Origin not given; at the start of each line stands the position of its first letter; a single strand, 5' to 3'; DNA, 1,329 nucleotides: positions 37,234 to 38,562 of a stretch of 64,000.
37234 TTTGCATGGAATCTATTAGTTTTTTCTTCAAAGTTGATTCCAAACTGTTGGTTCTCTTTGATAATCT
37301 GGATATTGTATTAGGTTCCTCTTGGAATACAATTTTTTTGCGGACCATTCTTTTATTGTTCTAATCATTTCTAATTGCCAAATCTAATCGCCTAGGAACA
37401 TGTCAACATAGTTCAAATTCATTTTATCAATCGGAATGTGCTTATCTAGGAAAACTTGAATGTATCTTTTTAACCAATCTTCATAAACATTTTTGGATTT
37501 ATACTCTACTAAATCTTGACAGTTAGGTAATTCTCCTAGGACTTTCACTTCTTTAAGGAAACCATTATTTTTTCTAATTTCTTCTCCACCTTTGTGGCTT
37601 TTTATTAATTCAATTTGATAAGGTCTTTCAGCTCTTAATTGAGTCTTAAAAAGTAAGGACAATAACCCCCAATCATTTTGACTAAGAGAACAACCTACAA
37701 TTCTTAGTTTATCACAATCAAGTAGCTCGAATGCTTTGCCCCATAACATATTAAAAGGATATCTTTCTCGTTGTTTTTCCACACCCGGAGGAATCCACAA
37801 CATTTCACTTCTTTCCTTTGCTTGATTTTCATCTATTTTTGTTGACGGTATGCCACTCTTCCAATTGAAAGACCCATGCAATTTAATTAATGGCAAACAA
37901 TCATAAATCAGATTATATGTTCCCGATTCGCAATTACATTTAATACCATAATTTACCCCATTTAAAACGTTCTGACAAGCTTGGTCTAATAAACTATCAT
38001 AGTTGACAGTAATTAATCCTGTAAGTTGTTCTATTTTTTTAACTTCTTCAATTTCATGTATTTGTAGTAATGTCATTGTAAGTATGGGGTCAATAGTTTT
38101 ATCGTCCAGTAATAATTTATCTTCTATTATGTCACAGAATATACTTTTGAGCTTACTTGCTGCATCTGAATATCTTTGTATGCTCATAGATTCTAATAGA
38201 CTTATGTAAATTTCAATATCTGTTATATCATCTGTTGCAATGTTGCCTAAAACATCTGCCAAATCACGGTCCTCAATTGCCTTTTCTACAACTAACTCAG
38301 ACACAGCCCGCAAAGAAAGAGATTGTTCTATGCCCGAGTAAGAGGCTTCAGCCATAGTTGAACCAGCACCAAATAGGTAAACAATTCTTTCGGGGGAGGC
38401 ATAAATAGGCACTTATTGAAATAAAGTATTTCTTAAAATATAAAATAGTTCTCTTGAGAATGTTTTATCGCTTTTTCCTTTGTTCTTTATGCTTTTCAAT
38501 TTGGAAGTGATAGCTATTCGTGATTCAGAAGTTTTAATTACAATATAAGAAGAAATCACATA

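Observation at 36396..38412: SIR2-like plus DUF262 two-gene module as candidate defence cargo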

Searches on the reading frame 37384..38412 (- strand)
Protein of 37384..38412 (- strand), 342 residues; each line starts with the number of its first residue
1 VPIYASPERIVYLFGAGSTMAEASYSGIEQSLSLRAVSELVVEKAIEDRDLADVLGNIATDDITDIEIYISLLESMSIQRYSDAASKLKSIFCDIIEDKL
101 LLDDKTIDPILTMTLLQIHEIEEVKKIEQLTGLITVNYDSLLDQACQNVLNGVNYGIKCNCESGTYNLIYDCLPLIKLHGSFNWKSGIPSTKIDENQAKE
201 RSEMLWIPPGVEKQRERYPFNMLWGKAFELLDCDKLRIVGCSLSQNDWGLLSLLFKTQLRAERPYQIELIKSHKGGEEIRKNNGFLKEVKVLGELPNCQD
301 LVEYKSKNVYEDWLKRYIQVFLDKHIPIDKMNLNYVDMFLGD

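Call 4: search_protein_families(library=pfam, proteins=[window:37384-38412:-], max_evalue=0.1)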
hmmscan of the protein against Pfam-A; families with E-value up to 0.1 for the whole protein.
window:37384-38412:- (342 aa): 1 family
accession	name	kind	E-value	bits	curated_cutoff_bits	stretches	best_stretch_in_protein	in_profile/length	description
PF13289.12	SIR2_2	-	0.011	16.2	24.5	1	133-245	3-95/141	SIR2-like domain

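Call 5: search_protein_families(library=padloc, proteins=[window:37384-38412:-], max_evalue=0.1)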
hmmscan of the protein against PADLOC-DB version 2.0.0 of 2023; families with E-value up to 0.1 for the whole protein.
window:37384-38412:- (342 aa): 12 families
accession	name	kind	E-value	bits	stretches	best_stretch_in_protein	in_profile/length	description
PDLC04081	SIR2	-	1.2e-06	25.9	1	8-150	17-157/345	-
PDLC04092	SIR2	-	2.1e-05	22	1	60-224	45-216/318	-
PDLC04082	SIR2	-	2.9e-05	21.1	1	174-224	192-242/345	-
PDLC02408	Aga_SIR2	-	0.0002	18.6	1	125-202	143-221/343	Class II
PDLC04091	SIR2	-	0.00029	18.2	0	175-244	193-263/345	-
PDLC04093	SIR2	-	0.00034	17.7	1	175-257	205-291/395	-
PDLC02184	Dsr2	-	0.00041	16.5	1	134-183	122-167/1222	-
PDLC04089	SIR2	-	0.0009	16.6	1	172-214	169-209/336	-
PDLC04087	SIR2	-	0.0014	15.6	1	131-218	133-233/343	-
PDLC02414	Aga_SIR2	-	0.0029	15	1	126-204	114-193/313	-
PDLC04084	SIR2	-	0.0035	14.6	1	159-216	227-287/414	-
PDLC04094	SIR2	-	0.04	11.1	0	78-206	100-231/399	-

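Call 8: find_homologous_proteins(query=window:37384-38412:-)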
Query window:37384-38412:- (342 aa): 411 proteins with E <= 0.001 among 2684 candidates; the best 120 are listed.
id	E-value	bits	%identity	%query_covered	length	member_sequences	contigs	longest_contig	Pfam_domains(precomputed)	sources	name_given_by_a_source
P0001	3.9e-226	768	100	100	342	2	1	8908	-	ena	-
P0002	6.7e-158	543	71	98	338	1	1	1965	-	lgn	-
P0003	3.5e-132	459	61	100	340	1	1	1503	-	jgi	jgi:hypothetical protein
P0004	4.6e-128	445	57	98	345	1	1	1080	PF13289.13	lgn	-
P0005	6.0e-126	438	57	98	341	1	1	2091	-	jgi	-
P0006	2.4e-120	420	55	97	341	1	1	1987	PF13289.13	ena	-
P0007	3.6e-120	419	55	98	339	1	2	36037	-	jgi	-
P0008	9.9e-120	418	57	98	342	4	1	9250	-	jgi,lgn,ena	-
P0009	1.8e-117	410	55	99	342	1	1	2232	-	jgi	jgi:hypothetical protein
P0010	2.8e-117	410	56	97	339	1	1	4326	-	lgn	-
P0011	4.5e-116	406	56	98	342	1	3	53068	-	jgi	jgi:hypothetical protein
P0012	2.0e-115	404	56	98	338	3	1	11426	PF13289.13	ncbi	-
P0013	1.1e-114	401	54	97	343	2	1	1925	PF13289.13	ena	-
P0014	1.2e-114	401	55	98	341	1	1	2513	-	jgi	jgi:hypothetical protein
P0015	1.2e-112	394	53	98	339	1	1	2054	-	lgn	-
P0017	7.4e-111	389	52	98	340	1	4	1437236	-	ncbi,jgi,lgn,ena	ncbi:MAG: hypothetical protein ABSB89_05120 [Candidatus Bathyarchaeia archaeon]|jgi:hypothetical pro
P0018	1.3e-109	385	54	98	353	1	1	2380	PF13289.13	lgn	-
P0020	2.9e-107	377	55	97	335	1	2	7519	PF13289.13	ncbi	-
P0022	1.7e-105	371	50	98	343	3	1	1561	PF13289.13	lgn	-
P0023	1.3e-104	368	51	98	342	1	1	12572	PF13289.13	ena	-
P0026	3.3e-102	360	51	98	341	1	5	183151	-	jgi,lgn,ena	jgi:hypothetical protein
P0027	2.2e-101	357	49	99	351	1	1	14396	PF13289.13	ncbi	-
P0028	4.9e-101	356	51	98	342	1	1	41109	PF13289.13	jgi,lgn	jgi:hypothetical protein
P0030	2.3e-100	354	51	98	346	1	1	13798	PF13289.13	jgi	jgi:hypothetical protein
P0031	4.1e-100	353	50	98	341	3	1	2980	PF13289.13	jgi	jgi:hypothetical protein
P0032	1.0e-96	342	49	99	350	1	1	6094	PF13289.13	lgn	-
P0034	2.3e-95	338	49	98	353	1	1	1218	PF13289.13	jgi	jgi:hypothetical protein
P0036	3.7e-94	334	46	98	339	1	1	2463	PF13289.13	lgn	-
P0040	6.4e-88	313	48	92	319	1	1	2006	PF13289.13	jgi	jgi:hypothetical protein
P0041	1.2e-82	296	48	88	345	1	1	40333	PF13289.13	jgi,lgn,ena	-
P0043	2.8e-78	281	58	65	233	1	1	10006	PF13289.13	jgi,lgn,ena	-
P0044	3.5e-76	275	53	68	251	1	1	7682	PF13289.13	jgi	jgi:hypothetical protein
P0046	8.3e-69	250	42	92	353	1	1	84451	PF13289.13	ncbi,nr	ncbi:MAG: SIR2 family protein [Candidatus Aenigmarchaeota archaeon]|nr:SIR2 family protein [Candidat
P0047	1.7e-68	249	42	92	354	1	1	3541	PF13289.13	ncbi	-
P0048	4.3e-66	241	41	92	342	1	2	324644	PF13289.13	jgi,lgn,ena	-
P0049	6.5e-65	238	38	98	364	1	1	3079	PF13289.13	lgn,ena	-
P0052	9.0e-63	231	37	99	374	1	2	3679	PF13289.13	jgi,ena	-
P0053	3.0e-62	229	37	95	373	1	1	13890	PF13289.13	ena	-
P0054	4.6e-62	228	39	94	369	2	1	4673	PF13289.13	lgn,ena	-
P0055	3.1e-61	225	39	86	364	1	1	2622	PF13289.13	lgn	-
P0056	2.3e-60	223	43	82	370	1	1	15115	PF13289.13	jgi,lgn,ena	-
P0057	2.5e-60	222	40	91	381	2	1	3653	PF13289.13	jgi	jgi:hypothetical protein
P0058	2.9e-60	222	38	87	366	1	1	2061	PF13289.13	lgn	-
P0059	3.1e-60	222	39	87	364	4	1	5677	PF13289.13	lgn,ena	-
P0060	4.9e-60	222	41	82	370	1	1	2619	PF13289.13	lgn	-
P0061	1.4e-59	220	39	95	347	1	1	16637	PF13289.13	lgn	-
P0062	1.7e-59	220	36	94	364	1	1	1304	PF13289.13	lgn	-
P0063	2.9e-59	219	36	90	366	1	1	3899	PF13289.13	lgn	-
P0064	3.2e-59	219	37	92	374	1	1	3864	PF13289.13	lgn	-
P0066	7.3e-59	218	39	86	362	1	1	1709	PF13289.13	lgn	-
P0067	7.7e-59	218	40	91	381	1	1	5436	PF13289.13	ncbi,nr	ncbi:MAG: SIR2 family protein [Deltaproteobacteria bacterium]|nr:SIR2 family protein [Deltaproteobac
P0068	8.3e-59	217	39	87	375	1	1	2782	PF13289.13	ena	-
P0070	3.0e-58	216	35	97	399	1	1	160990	PF13289.13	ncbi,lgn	ncbi:MAG: SIR2 family protein [Candidatus Altiarchaeia archaeon]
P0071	1.4e-57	213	36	94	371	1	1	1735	PF13289.13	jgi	jgi:hypothetical protein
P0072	2.6e-57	213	38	87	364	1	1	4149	PF13289.13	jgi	-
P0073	3.4e-57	212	40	82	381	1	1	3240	PF13289.13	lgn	-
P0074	3.7e-57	212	41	82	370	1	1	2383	PF13289.13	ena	-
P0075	4.2e-57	212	39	85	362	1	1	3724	PF13289.13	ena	-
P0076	8.2e-57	211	36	93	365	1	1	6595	PF13289.13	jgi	jgi:hypothetical protein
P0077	9.6e-57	211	38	98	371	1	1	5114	PF13289.13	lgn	-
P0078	1.2e-56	210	39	87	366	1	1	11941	PF13289.13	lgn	-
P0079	1.3e-56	210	39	84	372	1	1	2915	PF13289.13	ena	-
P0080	3.3e-56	209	36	95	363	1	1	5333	PF13289.13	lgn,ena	-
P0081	6.0e-56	208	38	86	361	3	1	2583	PF13289.13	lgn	-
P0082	8.6e-56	208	39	82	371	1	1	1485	PF13289.13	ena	-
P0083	9.2e-56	207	39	83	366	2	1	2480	PF13289.13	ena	-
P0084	9.5e-56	207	40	83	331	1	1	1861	PF13289.13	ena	-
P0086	1.8e-55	207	39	82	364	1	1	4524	PF13289.13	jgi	-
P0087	1.8e-55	207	34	97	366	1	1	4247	PF13289.13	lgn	-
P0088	2.6e-55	206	37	87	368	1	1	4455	PF13289.13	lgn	-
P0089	3.3e-55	206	36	94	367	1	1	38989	PF13289.13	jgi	jgi:hypothetical protein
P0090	3.6e-55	206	34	97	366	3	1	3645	PF13289.13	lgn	-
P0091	3.8e-55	205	39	85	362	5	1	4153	PF13289.13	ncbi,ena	-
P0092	4.2e-55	205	42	84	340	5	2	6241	PF13289.13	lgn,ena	-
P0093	4.2e-55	205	34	98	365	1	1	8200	PF13289.13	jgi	jgi:hypothetical protein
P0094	4.8e-55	205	41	82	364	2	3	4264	PF13289.13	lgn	-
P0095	8.6e-55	204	38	85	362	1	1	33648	PF13289.13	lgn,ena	-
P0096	2.1e-54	203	36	96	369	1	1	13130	PF13289.13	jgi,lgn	-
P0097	2.4e-54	203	37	88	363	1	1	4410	PF13289.13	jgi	jgi:hypothetical protein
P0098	3.9e-54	202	37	86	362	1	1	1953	PF13289.13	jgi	-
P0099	5.1e-54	202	38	81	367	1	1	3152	PF13289.13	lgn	-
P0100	6.1e-54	201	34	97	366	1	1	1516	PF13289.13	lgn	-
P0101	6.3e-54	201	42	71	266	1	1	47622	PF13289.13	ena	-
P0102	8.7e-54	201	34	96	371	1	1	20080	PF13289.13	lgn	-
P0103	1.1e-53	201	37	95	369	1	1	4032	PF13289.13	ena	-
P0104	1.5e-53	200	35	95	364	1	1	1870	PF13289.13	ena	-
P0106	2.2e-53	200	38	82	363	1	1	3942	PF13289.13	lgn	-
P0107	3.6e-53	199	38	82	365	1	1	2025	PF13289.13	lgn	-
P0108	1.5e-52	197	41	81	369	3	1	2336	PF13289.13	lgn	-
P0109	2.3e-52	196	35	96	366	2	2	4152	PF13289.13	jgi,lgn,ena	-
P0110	3.2e-52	196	41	81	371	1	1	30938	PF13289.13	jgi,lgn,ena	jgi:hypothetical protein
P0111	4.4e-52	195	34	96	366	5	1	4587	PF13289.13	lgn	-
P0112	5.3e-52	195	42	77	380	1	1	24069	PF13289.13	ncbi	ncbi:SIR2 family protein [Chloroflexota bacterium]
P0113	5.4e-52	195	35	93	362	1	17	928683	PF13289.13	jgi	jgi:hypothetical protein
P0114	9.7e-52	194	38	87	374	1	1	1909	PF13289.13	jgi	-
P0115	1.0e-51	194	34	97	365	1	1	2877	PF13289.13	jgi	jgi:hypothetical protein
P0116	1.5e-51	194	39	81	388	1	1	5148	PF13289.13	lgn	-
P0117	1.6e-51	193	40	82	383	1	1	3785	PF13289.13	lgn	-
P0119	5.9e-51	192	35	98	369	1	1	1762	PF13289.13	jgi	-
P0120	1.3e-50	191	37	85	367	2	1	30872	PF13289.13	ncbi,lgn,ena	-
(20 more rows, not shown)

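Call 9: search_solved_structures(query=window:37384-38412:-, max_evalue=10)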
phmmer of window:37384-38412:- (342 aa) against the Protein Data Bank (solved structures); distinct sequences matched with E-value up to 10: 0.

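Call 10: find_encoding_contigs(protein=P0017, flank=5000, max_places=2)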
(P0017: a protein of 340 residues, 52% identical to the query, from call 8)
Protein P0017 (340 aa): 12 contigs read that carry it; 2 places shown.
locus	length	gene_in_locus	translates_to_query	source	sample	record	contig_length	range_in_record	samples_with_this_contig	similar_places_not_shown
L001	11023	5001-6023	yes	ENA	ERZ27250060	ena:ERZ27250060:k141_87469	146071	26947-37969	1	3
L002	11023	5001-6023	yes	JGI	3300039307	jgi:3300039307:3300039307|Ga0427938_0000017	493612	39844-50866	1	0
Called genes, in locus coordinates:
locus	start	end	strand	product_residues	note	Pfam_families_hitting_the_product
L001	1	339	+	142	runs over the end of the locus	-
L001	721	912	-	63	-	-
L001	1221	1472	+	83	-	-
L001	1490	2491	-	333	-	PF13895:Ig_2 (faint), PF19077:Big_13 (faint), PF18911:PKD_4 (faint), PF07495:Y_Y_Y (faint), PF13927:Ig_3 (faint), PF00801:PKD (weak), PF06832:BiPBP_C (faint), PF22352:K319L-like_PKD (faint)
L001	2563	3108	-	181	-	-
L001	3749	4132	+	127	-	-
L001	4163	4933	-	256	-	PF02182:SAD_SRA, PF01844:HNH, PF14279:HNH_5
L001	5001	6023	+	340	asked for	-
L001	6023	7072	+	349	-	PF03235:GmrSD_N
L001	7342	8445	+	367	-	PF01170:UPF0020 (faint)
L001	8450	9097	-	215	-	-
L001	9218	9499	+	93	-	-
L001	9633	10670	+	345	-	-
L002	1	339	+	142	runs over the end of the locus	-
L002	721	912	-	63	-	-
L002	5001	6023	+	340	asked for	-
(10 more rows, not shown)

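Call 11: find_encoding_contigs(protein=P0011, flank=5000, max_places=2)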
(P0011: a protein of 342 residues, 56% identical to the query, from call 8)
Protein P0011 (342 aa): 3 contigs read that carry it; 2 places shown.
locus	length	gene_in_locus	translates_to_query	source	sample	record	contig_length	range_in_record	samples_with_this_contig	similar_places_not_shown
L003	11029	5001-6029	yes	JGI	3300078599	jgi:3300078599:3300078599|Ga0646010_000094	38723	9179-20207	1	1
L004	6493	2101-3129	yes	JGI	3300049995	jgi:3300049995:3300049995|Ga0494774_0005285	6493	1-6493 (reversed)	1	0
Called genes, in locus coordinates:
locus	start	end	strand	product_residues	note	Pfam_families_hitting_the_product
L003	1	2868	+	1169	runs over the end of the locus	PF13191:AAA_16, PF13401:AAA_22 (weak), PF00515:TPR_1 (faint), PF07719:TPR_2 (faint), PF13424:TPR_12 (weak), PF17874:TPR_MalT, PF13424:TPR_12 (weak), PF06745:ATPase, +4 more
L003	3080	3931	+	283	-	PF15515:MvaI_BcnI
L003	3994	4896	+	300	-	PF01555:N6_N4_Mtase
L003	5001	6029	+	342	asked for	-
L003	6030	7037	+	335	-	PF03235:GmrSD_N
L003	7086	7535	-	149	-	-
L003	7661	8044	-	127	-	-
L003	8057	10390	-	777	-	PF09250:Prim-Pol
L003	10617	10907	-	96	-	-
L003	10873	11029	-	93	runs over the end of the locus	-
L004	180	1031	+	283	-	PF15515:MvaI_BcnI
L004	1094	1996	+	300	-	PF01555:N6_N4_Mtase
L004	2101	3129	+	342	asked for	-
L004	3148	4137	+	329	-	PF03235:GmrSD_N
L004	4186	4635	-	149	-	-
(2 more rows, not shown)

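Call 12: find_encoding_contigs(protein=P0026, flank=5000, max_places=2)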
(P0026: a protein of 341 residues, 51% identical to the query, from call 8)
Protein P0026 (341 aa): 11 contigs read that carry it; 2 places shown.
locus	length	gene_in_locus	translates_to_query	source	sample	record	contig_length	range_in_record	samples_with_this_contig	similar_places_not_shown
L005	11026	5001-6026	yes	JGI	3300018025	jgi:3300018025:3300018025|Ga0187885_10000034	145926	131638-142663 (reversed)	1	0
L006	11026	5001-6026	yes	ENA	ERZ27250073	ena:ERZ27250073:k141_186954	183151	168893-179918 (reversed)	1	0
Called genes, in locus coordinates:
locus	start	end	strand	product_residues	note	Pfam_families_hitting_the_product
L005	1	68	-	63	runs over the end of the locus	-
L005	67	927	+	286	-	-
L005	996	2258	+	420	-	PF02195:ParB_N, PF01555:N6_N4_Mtase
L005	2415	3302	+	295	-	-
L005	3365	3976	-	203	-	-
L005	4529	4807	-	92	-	-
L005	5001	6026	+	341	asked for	-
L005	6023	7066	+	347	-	PF03235:GmrSD_N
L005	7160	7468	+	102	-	PF21473:OB_Ssb-like, PF01336:tRNA_anti-codon (weak)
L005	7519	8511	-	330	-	PF00145:DNA_methylase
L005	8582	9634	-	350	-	-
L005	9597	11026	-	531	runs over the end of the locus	-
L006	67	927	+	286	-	-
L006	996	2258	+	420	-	PF02195:ParB_N, PF01555:N6_N4_Mtase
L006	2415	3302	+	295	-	-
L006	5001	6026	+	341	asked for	-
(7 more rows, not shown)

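Call 14: find_encoding_contigs(protein=P0046, flank=4000, max_places=1)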
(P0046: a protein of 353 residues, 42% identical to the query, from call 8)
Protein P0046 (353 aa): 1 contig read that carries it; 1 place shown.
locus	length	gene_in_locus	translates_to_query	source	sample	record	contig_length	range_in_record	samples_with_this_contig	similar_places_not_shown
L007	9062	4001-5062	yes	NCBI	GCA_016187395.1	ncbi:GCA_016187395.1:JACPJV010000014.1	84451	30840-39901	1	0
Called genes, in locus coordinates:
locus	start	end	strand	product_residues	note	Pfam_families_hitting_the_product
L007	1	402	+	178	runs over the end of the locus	PF10469:AKAP7_NLS (weak), PF02834:LigT_PEase, PF13563:2_5_RNA_ligase2, PF02834:LigT_PEase (weak)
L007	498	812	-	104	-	-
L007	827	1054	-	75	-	-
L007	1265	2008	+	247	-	PF15515:MvaI_BcnI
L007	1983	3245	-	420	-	PF01555:N6_N4_Mtase, PF01170:UPF0020 (weak)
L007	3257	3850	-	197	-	PF19810:HFX_2341_N, PF08279:HTH_11 (weak), PF13518:HTH_28 (weak), PF14947:HTH_45 (weak), PF25213:HVO_A0261_N (weak)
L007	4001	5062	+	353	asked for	PF13289:SIR2_2 (weak)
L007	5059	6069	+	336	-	PF03235:GmrSD_N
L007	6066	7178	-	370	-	PF01170:UPF0020 (weak), PF01555:N6_N4_Mtase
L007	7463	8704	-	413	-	-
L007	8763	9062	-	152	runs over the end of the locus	-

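Call 15: find_encoding_contigs(protein=P0113, flank=4000, max_places=1)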
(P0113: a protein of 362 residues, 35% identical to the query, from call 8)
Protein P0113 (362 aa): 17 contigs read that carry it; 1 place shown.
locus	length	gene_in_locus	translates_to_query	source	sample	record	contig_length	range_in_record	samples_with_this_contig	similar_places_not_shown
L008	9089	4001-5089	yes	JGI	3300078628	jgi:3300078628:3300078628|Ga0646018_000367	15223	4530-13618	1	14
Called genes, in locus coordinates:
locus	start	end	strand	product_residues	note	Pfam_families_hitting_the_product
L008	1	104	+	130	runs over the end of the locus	PF03100:CcmE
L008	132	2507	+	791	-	PF01578:Cytochrom_C_asm, PF16327:CcmF_C, PF05140:ResB (faint)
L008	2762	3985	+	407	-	PF01555:N6_N4_Mtase, PF02086:MethyltransfD12 (weak)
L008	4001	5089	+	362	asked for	PF13289:SIR2_2 (weak)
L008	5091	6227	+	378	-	PF03235:GmrSD_N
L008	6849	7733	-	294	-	PF14522:Cytochrome_C7 (faint), PF14537:Cytochrom_c3_2 (faint)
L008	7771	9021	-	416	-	PF22113:Mtrc-MtrF_II-IV_dom (faint), PF02085:Cytochrom_CIII (faint), PF14522:Cytochrome_C7 (weak), PF14537:Cytochrom_c3_2 (faint), PF14522:Cytochrome_C7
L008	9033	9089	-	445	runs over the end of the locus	-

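Call 16: find_encoding_contigs(protein=P0112, flank=4000, max_places=1)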
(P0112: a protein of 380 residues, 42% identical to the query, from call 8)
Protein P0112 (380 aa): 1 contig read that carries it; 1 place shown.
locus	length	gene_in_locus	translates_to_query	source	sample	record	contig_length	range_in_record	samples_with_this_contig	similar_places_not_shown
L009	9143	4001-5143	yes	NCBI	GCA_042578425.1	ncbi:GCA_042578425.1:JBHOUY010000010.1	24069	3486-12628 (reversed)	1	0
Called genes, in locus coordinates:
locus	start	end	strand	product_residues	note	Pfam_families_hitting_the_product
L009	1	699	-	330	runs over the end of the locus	PF00226:DnaJ, PF01556:DnaJ_C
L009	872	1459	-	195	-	PF00293:NUDIX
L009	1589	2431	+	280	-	PF00589:Phage_integrase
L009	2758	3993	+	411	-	PF01555:N6_N4_Mtase, PF01170:UPF0020 (faint)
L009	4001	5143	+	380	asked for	PF13289:SIR2_2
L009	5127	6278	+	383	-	PF03235:GmrSD_N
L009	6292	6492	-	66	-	PF12844:HTH_19, PF13560:HTH_31, PF01381:HTH_3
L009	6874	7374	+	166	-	-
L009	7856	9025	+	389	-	PF01555:N6_N4_Mtase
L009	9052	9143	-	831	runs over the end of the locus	-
